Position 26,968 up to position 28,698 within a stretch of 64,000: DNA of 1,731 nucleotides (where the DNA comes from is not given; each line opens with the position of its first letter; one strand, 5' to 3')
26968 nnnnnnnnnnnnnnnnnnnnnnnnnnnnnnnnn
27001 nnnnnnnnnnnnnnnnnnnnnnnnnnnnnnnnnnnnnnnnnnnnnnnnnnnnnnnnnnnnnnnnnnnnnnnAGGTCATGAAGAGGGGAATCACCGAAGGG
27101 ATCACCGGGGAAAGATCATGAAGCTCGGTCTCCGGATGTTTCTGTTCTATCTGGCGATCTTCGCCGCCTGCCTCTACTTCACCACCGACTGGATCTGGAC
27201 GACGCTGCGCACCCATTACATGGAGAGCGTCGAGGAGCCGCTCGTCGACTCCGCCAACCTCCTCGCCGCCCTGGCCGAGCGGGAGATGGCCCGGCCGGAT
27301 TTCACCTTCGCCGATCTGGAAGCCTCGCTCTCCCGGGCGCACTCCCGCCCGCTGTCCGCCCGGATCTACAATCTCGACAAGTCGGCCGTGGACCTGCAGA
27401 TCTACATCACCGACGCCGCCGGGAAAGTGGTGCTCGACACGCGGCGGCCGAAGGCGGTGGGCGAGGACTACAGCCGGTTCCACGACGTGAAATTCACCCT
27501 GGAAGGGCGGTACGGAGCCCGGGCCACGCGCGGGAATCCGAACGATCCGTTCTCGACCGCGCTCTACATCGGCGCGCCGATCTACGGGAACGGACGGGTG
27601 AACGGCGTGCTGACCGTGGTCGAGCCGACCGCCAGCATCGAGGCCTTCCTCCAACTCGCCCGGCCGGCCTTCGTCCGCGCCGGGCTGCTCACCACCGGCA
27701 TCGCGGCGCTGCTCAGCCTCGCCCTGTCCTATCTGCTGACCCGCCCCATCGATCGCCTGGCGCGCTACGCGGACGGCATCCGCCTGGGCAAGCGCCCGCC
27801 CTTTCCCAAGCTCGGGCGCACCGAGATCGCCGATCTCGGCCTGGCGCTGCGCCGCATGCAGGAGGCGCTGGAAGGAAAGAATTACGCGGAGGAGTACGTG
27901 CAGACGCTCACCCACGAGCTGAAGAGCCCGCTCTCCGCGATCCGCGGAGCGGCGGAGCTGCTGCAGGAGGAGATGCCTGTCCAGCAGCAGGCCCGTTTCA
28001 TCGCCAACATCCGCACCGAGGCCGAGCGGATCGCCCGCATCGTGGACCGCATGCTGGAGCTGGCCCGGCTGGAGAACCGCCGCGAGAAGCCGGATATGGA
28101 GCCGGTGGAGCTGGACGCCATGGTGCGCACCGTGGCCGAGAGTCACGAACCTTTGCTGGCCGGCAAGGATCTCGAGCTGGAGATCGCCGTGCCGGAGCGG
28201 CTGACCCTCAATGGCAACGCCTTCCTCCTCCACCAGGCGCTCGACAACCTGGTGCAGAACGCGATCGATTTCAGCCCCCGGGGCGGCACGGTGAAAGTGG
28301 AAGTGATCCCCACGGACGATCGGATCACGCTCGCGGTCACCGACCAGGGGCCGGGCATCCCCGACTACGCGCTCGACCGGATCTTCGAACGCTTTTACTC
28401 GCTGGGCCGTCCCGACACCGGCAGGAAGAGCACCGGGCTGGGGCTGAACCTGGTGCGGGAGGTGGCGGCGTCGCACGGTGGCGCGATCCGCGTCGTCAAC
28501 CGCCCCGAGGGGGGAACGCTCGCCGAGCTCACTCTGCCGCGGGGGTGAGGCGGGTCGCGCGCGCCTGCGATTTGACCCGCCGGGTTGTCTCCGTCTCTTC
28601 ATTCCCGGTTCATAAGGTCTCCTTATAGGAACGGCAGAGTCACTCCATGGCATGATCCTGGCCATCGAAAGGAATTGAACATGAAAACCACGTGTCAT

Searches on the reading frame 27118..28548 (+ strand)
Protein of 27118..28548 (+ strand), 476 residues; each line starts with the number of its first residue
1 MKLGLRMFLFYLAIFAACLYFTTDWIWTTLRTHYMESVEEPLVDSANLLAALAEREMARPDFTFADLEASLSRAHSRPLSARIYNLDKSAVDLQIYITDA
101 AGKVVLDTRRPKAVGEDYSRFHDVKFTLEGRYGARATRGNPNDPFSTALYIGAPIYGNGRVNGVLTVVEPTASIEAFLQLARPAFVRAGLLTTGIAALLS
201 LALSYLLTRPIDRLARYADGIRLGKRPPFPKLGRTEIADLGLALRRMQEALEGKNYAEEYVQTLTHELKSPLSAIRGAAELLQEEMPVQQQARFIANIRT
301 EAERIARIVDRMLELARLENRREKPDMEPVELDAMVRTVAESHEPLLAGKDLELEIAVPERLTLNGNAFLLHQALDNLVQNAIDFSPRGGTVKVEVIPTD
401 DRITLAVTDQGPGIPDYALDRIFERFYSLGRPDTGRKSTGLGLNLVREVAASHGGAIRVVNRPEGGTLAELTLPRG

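Call 21: search_protein_families(library=pfam, proteins=[window:27118-28548:+], max_evalue=0.001)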
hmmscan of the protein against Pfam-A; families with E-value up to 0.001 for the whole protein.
window:27118-28548:+ (476 aa): 4 families
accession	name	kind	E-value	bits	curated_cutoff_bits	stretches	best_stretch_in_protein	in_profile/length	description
PF02518.31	HATPase_c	-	5e-27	95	26.4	1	369-475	4-109/111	Histidine kinase-, DNA gyrase B-, and HSP90-like ATPase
PF00512.31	HisKA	-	8.9e-17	61.4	26.9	1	259-320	4-65/66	His Kinase A (phospho-acceptor) domain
PF13581.12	HATPase_c_2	-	5.1e-05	23.7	27.4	1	374-453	35-112/127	Histidine kinase-like ATPase domain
PF00672.30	HAMP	-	0.00015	22.5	25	1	203-252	2-52/53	HAMP domain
